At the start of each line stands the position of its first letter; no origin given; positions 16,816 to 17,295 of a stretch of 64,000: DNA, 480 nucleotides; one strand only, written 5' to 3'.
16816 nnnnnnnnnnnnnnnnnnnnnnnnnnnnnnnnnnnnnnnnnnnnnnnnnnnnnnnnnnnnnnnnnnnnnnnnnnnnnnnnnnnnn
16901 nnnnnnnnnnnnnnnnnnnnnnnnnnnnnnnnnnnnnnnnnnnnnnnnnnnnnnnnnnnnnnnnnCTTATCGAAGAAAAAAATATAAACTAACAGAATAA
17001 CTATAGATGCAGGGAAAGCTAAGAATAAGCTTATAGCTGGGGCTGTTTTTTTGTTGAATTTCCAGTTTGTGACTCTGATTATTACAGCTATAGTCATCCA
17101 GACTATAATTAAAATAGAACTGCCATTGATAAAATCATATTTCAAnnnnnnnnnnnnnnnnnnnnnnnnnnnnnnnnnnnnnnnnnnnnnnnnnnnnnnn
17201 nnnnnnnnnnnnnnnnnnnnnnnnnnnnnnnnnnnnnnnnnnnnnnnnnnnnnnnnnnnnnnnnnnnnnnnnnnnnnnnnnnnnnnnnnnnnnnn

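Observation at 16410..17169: Tandem array of paralogous small two-helix membrane protein genes missed by the ORF track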

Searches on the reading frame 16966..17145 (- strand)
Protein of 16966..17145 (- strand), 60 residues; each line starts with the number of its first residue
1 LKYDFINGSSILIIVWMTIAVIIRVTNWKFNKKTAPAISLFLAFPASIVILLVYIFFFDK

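Call 17: search_protein_families(proteins=[window:16966-17145:-], library=ncbifam, max_evalue=1)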
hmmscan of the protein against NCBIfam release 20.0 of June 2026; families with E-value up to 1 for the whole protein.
seq(60 aa): 1 family
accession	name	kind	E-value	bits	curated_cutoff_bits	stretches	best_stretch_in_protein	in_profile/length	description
NF038017.1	ABC_perm1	subfamily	0.052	13.5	100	1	13-57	13-57/184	ABC transporter permease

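Call 18: find_homologous_proteins(query=window:16966-17145:-, max_evalue=10)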
Query seq(60 aa) (60 aa): 3 proteins with E <= 10 among 3 candidates.
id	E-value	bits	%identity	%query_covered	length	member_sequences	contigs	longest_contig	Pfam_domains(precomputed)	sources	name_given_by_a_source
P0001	1.3e-28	115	97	100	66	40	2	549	-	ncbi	ncbi:hypothetical protein PO489_26545, partial [Escherichia coli]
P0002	1.9e-27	111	98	100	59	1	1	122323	-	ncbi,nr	ncbi:hypothetical protein DMH20_27035 [Escherichia coli]|nr:hypothetical protein [Escherichia coli]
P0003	1.6e-21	92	84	92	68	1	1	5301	-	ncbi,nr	ncbi:hypothetical protein GAZ90_25115 [Phocaeicola vulgatus]|nr:hypothetical protein GAZ90_25115 [Ph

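Call 21: find_encoding_contigs(protein=P0003, flank=6000)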
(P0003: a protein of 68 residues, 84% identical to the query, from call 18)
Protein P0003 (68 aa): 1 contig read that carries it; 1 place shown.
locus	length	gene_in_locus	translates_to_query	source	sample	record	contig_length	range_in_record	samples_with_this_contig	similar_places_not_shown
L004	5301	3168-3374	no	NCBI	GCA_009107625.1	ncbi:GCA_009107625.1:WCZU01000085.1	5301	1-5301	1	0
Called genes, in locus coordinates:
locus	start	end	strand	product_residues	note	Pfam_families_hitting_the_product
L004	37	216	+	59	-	-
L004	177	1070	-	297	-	PF03090:Replicase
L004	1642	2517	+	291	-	-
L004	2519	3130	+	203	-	-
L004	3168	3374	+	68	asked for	-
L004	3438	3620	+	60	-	-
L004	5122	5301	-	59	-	?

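Call 28: search_protein_families(proteins=[L004:1642-2517:+, L004:2519-3130:+, L004:4464-5120:+], library=ncbifam, max_evalue=1)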
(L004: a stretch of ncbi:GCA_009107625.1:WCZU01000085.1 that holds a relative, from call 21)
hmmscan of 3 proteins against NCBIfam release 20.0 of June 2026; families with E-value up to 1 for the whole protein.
L004:1642-2517:+ (291 aa): 0 families

L004:2519-3130:+ (203 aa): 1 family
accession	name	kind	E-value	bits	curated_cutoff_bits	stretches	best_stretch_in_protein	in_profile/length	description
NF041250.1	VI_TagQ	equivalog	0.0024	17.2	300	1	62-107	63-105/301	type VI secretion system-associated lipoprotein TagQ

L004:4464-5120:+ (218 aa): 4 families
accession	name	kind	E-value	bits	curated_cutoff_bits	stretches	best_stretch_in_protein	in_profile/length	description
NF050078.1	pilus_FilB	exception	3.7e-16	59.3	475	1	42-169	53-190/277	putative pilus system C39 family peptidase FilB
TIGR03796.1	NHLM_micro_ABC1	equivalog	1.9e-09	36.3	853.3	1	58-169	10-119/710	NHLP family bacteriocin export ABC transporter peptidase/permease/ATPase subunit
NF058616.2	C39_FapD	equivalog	2.2e-08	33.7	330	1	50-167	43-169/224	fibril amyloid maturation endopeptidase FapD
NF045998.1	cleave_ABC_plasm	equivalog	2.1e-06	26.3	500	1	59-210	6-155/673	Mbov_0121 family peptidase domain-containing ABC transporter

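Call 32: profile_search(protein=L004:2519-3130:+)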
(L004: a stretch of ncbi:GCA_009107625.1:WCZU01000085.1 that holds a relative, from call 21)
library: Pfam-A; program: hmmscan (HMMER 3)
A. the first sequence (203 residues): domains with independent E <= 10: 0; with E <= 0.001: 0
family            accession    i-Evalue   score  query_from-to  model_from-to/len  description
(no Pfam family matches the first sequence, even at E <= 10)

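Call 33: profile_search(protein=L004:1642-2517:+)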
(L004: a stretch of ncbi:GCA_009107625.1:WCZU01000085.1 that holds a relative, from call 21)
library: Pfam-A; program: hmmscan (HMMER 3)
A. the first sequence (291 residues): domains with independent E <= 10: 0; with E <= 0.001: 0
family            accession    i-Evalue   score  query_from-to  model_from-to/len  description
(no Pfam family matches the first sequence, even at E <= 10)

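Call 34: profile_search(protein=L004:4464-5120:+)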
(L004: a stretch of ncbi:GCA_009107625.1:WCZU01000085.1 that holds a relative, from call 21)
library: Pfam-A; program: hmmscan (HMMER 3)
A. the first sequence (218 residues): domains with independent E <= 10: 4; with E <= 0.001: 1
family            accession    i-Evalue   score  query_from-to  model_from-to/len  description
Peptidase_C39     PF03412.21    3.6e-17    62.9      53-169         5-121/133  Peptidase C39 family
Methyltransf_32   PF13679.12       0.32    11.4      40-82         13-55/143  Methyltransferase domain
Peptidase_C39_2   PF13529.12       0.36    11.8     130-154       117-143/143  Peptidase_C39 like family
Phage_holin_T     PF11031.13       0.86     9.4      17-85        110-178/233  Bacteriophage T holin

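Call 35: find_homologous_proteins(query=L004:2519-3130:+, max_evalue=0.01)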
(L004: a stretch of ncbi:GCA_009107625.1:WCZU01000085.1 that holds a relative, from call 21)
Query L004:2519-3130:+ (203 aa): 8 proteins with E <= 0.01 among 942 candidates.
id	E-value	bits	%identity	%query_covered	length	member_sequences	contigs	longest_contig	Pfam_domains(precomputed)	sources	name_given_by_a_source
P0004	1.7e-122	424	100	94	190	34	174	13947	-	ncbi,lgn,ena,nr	ncbi:hypothetical protein [Akkermansia muciniphila]|nr:hypothetical protein [Akkermansia muciniphila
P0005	2.6e-112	391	85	100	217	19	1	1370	-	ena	-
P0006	1.0e-80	288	64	100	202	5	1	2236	-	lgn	-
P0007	1.4e-73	265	62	100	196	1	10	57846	-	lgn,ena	-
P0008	4.0e-70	253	60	100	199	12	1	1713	-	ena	-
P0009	9.4e-67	242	59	100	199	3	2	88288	-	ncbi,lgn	ncbi:hypothetical protein ACFXNG_004474 [Salmonella enterica]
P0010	3.0e-60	221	54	100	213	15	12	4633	-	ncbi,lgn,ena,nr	ncbi:hypothetical protein ACH8LF_004749 [Escherichia coli]|nr:hypothetical protein [Escherichia coli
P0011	2.3e-47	179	46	100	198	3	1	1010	-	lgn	-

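Call 36: find_encoding_contigs(protein=P0009, flank=5000, max_places=2)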
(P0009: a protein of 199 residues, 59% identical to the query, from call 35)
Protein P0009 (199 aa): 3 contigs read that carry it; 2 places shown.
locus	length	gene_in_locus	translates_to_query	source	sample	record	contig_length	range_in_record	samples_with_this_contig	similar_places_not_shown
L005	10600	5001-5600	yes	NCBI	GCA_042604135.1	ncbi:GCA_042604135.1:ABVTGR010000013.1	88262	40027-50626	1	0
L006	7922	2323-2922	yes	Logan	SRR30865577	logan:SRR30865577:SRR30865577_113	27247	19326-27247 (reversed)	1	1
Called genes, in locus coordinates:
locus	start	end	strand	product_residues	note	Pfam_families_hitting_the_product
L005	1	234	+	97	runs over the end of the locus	-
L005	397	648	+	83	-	PF02604:PhdYeFM_antitox (weak)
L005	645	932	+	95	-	PF05016:ParE_toxin, PF15781:ParE-like_toxin (weak)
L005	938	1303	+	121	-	-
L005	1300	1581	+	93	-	-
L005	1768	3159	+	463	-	PF01406:tRNA-synt_1e, PF09334:tRNA-synt_1g (weak), PF01921:tRNA-synt_1f (weak), PF00133:tRNA-synt_1 (weak), PF09334:tRNA-synt_1g (weak), PF09190:DALR_2, PF23493:CysS_C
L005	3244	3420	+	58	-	-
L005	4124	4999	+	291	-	-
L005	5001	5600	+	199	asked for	-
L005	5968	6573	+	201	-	PF03412:Peptidase_C39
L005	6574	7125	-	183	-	PF00239:Resolvase, PF13936:HTH_38 (faint), PF02796:HTH_7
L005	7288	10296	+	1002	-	PF13700:DUF4158, PF01526:DDE_Tnp_Tn3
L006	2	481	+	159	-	?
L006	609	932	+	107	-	-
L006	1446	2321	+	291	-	-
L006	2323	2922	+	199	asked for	-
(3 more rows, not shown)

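Call 37: find_encoding_contigs(protein=P0007, flank=5000, max_places=2)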
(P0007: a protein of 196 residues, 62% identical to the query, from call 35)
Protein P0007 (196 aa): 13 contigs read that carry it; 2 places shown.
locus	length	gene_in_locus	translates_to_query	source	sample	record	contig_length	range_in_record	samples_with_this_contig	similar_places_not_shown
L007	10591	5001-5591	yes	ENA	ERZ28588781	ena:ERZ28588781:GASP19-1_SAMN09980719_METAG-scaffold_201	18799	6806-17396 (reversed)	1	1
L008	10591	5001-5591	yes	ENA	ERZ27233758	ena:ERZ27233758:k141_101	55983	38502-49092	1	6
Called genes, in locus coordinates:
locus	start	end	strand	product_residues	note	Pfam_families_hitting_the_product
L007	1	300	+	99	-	PF06069:PerC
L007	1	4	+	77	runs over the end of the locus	-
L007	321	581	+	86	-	-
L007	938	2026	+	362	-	-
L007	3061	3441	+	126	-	PF14263:DUF4354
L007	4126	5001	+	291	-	-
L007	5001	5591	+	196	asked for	-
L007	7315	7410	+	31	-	-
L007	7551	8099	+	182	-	PF00419:Fimbrial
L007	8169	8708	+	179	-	PF00419:Fimbrial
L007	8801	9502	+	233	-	PF00345:PapD_N, PF02753:PapD_C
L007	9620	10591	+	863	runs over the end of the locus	PF13954:PapC_N, PF00577:Usher, PF13953:PapC_C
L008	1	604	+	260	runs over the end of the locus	PF05857:TraX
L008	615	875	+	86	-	-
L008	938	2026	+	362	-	-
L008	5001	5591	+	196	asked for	-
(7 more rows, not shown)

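Call 38: find_encoding_contigs(protein=P0010, flank=5000, max_places=3)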
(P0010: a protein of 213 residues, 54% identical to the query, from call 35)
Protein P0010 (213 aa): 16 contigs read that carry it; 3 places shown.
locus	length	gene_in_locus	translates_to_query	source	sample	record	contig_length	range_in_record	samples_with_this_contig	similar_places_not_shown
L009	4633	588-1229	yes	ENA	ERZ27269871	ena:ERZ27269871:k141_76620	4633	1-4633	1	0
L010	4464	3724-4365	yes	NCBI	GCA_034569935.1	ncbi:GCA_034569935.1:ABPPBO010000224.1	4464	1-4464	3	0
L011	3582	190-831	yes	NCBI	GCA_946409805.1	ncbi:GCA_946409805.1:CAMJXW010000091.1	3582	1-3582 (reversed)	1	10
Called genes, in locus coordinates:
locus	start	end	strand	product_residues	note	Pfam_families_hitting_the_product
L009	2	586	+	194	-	?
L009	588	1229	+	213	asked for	-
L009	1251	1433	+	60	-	-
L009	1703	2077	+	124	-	-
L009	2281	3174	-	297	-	PF03090:Replicase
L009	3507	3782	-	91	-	-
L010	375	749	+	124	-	-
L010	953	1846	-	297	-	PF03090:Replicase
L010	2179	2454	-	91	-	-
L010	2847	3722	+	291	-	-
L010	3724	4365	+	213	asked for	-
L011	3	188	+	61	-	?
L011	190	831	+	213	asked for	-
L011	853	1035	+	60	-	-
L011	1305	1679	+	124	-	-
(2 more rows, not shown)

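Call 39: find_encoding_contigs(protein=P0004, flank=5000, max_places=3)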
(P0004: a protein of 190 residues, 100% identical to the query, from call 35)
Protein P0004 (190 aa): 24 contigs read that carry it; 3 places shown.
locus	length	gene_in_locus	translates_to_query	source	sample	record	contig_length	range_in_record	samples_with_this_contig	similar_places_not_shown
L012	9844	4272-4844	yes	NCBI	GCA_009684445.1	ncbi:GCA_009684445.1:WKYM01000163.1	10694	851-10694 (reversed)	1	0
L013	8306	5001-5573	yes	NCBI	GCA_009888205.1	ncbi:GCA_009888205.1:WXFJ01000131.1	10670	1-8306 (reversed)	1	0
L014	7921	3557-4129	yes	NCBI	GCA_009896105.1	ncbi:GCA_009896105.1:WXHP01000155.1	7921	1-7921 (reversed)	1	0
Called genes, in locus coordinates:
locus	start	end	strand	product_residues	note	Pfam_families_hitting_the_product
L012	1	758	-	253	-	PF03090:Replicase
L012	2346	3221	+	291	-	-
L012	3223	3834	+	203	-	-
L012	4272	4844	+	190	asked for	-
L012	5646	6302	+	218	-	PF03412:Peptidase_C39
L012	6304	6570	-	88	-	-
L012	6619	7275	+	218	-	PF03412:Peptidase_C39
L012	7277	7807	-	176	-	-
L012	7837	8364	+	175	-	PF03412:Peptidase_C39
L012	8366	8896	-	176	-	-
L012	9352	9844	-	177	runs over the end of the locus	-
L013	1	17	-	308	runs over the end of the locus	PF03389:MobA_MobL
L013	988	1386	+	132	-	-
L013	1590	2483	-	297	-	PF03090:Replicase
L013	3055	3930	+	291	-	-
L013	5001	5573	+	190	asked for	-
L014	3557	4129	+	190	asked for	-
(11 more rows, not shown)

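Call 43: search_solved_structures(query=L004:1642-2517:+, max_evalue=10)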
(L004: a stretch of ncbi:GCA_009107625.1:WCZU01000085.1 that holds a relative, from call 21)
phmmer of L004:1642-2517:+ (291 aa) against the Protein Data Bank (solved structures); distinct sequences matched with E-value up to 10: 0.

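Call 44: search_solved_structures(query=L004:2519-3130:+, max_evalue=10)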
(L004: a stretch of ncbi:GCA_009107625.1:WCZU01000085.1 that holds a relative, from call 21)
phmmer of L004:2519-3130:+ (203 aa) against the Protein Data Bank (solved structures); distinct sequences matched with E-value up to 10: 3.
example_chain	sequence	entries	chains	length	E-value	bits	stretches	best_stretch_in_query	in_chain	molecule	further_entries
7ogp_C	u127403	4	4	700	0.0036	20.2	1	125-188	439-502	DNA-directed RNA polymerase | PHIKZ071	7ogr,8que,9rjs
3hbd_A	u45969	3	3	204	0.89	12.4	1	69-125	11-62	Class IV chitinase Chia4-Pa2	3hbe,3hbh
9wqz_A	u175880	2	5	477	0.98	12.3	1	69-119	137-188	Alanine/serine racemase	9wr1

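Call 45: search_solved_structures(query=L004:4464-5120:+, max_evalue=0.1)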
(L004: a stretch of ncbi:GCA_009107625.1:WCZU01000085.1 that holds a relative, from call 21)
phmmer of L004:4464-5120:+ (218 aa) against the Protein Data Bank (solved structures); distinct sequences matched with E-value up to 0.1: 5.
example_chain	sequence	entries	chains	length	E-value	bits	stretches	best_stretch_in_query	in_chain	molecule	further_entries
6mpz_A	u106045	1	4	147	2.3e-06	30.9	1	57-169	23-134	Double Glycine Motif Protease domain from AMS/PCAT Transporter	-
7n87_A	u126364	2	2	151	0.012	18.8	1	83-166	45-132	ABC-type bacteriocin transporter | Peptidase C39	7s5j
4s0f_A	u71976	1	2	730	0.026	17.7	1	59-165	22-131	ABC-type bacteriocin transporter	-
4ry2_A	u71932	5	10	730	0.027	17.7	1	59-165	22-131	ABC-type bacteriocin transporter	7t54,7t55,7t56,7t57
8vp3_A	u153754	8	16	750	0.027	17.7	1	59-165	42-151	ABC-type bacteriocin transporter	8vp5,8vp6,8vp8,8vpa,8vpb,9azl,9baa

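Call 47: find_homologous_proteins(query=L004:1642-2517:+, max_evalue=0.01)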
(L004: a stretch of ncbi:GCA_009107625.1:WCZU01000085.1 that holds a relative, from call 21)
Query L004:1642-2517:+ (291 aa): 14 proteins with E <= 0.01 among 1247 candidates.
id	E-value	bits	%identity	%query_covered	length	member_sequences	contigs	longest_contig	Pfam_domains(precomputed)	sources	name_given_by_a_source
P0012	3.3e-187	639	100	100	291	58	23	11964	-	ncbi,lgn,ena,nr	ncbi:hypothetical protein V9W07_003982 [Shigella flexneri]|nr:hypothetical protein [Escherichia coli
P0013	4.1e-163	560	85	100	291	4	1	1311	-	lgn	-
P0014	1.9e-157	541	80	100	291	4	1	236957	-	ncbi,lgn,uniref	ncbi:hypothetical protein H0S68_25425 (plasmid) [Serratia sp. AXJ-M]|uniref:hypothetical protein n=1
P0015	2.2e-156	538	80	100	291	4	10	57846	-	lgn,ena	-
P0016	2.0e-140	486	74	98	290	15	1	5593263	-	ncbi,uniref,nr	ncbi:hypothetical protein [Serratia proteamaculans]|uniref:Uncharacterized protein n=1 Tax=Serratia 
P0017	2.1e-137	476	71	100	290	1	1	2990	-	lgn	-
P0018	9.5e-137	473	71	100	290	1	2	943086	-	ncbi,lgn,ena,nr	ncbi:TPA: hypothetical protein LLS86_000389 [Serratia liquefaciens]|nr:hypothetical protein [Serrati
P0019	4.3e-136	471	68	100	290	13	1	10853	-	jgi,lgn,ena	-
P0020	9.5e-136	470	68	100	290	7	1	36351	-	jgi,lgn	jgi:hypothetical protein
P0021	3.5e-134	465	68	100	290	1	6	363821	-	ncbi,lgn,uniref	ncbi:hypothetical protein ABI244_20945 [Serratia ureilytica]|uniref:hypothetical protein n=1 Tax=Ser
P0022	9.5e-134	464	68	100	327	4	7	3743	-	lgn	-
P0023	4.2e-132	458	68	100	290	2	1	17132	-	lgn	-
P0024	8.4e-129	447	68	99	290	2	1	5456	-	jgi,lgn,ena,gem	-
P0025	4.2e-127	442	73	87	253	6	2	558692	-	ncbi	-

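Call 49: find_encoding_contigs(protein=P0016, flank=6000, max_places=1)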
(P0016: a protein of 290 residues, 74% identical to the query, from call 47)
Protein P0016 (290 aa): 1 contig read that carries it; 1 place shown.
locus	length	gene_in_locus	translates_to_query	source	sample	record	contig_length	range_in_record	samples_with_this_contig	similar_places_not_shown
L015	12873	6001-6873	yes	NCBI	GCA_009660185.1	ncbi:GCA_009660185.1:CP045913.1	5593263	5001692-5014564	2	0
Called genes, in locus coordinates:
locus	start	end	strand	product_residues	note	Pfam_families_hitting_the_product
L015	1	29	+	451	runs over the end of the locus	PF12832:MFS_1_like (faint), PF00083:Sugar_tr, PF07690:MFS_1, PF06779:MFS_4, PF07690:MFS_1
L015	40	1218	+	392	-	PF01494:FAD_binding_3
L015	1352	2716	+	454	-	PF00206:Lyase_1, PF10397:ADSL_C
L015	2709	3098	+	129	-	PF02627:CMD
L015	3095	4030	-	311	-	PF00126:HTH_1, PF03466:LysR_substrate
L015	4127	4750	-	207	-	PF00775:Dioxygenase_C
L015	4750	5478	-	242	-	PF12391:PCDO_beta_N, PF00775:Dioxygenase_C, PF13620:CarboxypepD_reg (faint)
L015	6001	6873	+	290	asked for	-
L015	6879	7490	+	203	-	-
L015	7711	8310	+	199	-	PF13529:Peptidase_C39_2 (faint), PF03412:Peptidase_C39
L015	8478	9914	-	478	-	PF00232:Glyco_hydro_1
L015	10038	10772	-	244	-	PF01418:HTH_6, PF01380:SIS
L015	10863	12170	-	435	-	PF12832:MFS_1_like (faint), PF00083:Sugar_tr, PF07690:MFS_1, PF13347:MFS_2, PF07690:MFS_1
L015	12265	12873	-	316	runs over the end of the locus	PF00389:2-Hacid_dh, PF02826:2-Hacid_dh_C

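Call 50: find_encoding_contigs(protein=P0014, flank=6000, max_places=1)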
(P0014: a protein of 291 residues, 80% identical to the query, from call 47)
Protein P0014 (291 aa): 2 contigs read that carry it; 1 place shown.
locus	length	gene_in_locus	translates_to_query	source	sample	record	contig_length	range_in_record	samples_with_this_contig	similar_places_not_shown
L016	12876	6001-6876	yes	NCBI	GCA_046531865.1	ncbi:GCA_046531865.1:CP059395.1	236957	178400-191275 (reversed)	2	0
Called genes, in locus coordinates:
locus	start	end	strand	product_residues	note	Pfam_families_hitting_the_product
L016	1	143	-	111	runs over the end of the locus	-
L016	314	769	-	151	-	-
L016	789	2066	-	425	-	PF06597:OrfX-like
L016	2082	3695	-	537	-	PF06597:OrfX-like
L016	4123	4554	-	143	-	PF00959:Phage_lysozyme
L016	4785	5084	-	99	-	PF16931:Phage_holin_8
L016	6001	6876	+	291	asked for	-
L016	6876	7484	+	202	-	-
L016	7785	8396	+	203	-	PF03412:Peptidase_C39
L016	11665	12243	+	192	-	PF00239:Resolvase, PF02796:HTH_7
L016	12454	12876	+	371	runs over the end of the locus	PF26745:SPM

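Call 51: find_encoding_contigs(protein=P0021, flank=6000, max_places=1)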
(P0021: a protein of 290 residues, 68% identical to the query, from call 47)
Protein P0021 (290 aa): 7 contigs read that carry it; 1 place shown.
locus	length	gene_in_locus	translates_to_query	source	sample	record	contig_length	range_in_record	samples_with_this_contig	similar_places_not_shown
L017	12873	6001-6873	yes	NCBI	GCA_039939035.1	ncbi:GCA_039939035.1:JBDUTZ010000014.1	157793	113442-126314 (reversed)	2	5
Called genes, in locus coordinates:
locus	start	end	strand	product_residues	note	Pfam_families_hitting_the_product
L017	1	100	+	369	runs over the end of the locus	-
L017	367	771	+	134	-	PF07511:DUF1525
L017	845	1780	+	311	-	PF06834:TraU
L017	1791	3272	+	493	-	-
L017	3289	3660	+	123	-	-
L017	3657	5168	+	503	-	PF07916:TraG_N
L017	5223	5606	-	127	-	PF12553:DUF3742 (weak)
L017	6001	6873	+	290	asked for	-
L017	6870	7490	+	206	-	-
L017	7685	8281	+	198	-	PF13529:Peptidase_C39_2 (faint), PF03412:Peptidase_C39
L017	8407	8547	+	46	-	PF03811:Zn_ribbon_InsA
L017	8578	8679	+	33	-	PF12759:HTH_Tnp_IS1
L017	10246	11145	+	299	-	PF12834:Phage_int_SAM_2, PF12835:Integrase_1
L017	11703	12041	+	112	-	-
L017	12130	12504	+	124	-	-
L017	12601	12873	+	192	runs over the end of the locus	-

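Call 69: predict_structure(alignment_id=A3)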
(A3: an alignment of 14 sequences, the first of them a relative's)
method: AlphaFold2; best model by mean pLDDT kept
length: 291 residues; sequences in the alignment: 14
mean_pLDDT: 27.7   pTM: 0.17
mean pLDDT of the five models: 27.7, 26.9, 26.6, 25.6, 24.1
residues with pLDDT >= 90: 0; 70-90: 0; 50-70: 0; < 50: 291
segments of 3 or more residues with pLDDT < 50: 1-291
pLDDT, mean of each block of 10 residues (from residue 1): 42 34 25 22 26 22 26 25 24 28 28 30 32 30 29 28 27 26 25 26 29 26 26 28 29 24 29 29 26 24
secondary structure, 60 per line:
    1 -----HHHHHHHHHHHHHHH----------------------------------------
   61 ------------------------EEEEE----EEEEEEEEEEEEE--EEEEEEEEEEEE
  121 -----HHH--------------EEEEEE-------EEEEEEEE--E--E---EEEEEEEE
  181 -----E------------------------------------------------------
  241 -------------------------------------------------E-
elements in order: H6-20 E85-89 E94-106 E109-120 E143-148 E156-163 E173-180

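Call 70: predict_structure(alignment_id=A2)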
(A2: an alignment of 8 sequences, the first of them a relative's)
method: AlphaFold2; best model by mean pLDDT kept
length: 203 residues; sequences in the alignment: 8
mean_pLDDT: 38.6   pTM: 0.28
mean pLDDT of the five models: 38.6, 37.8, 36.0, 35.1, 34.8
residues with pLDDT >= 90: 0; 70-90: 0; 50-70: 8; < 50: 195
segments of 3 or more residues with pLDDT < 50: 1-83, 86-96, 101-160, 162-174, 176-178, 183-203
pLDDT, mean of each block of 10 residues (from residue 1): 37 36 31 35 38 33 43 41 45 46 36 36 39 33 31 42 46 46 42 38 28
secondary structure, 60 per line:
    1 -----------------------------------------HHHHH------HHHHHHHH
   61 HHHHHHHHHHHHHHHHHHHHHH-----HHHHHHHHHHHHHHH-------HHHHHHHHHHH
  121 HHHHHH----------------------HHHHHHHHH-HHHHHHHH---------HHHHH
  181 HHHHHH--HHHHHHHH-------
elements in order: H42-46 H53-82 H88-102 H110-126 H149-157 H159-166 H176-186 H189-196
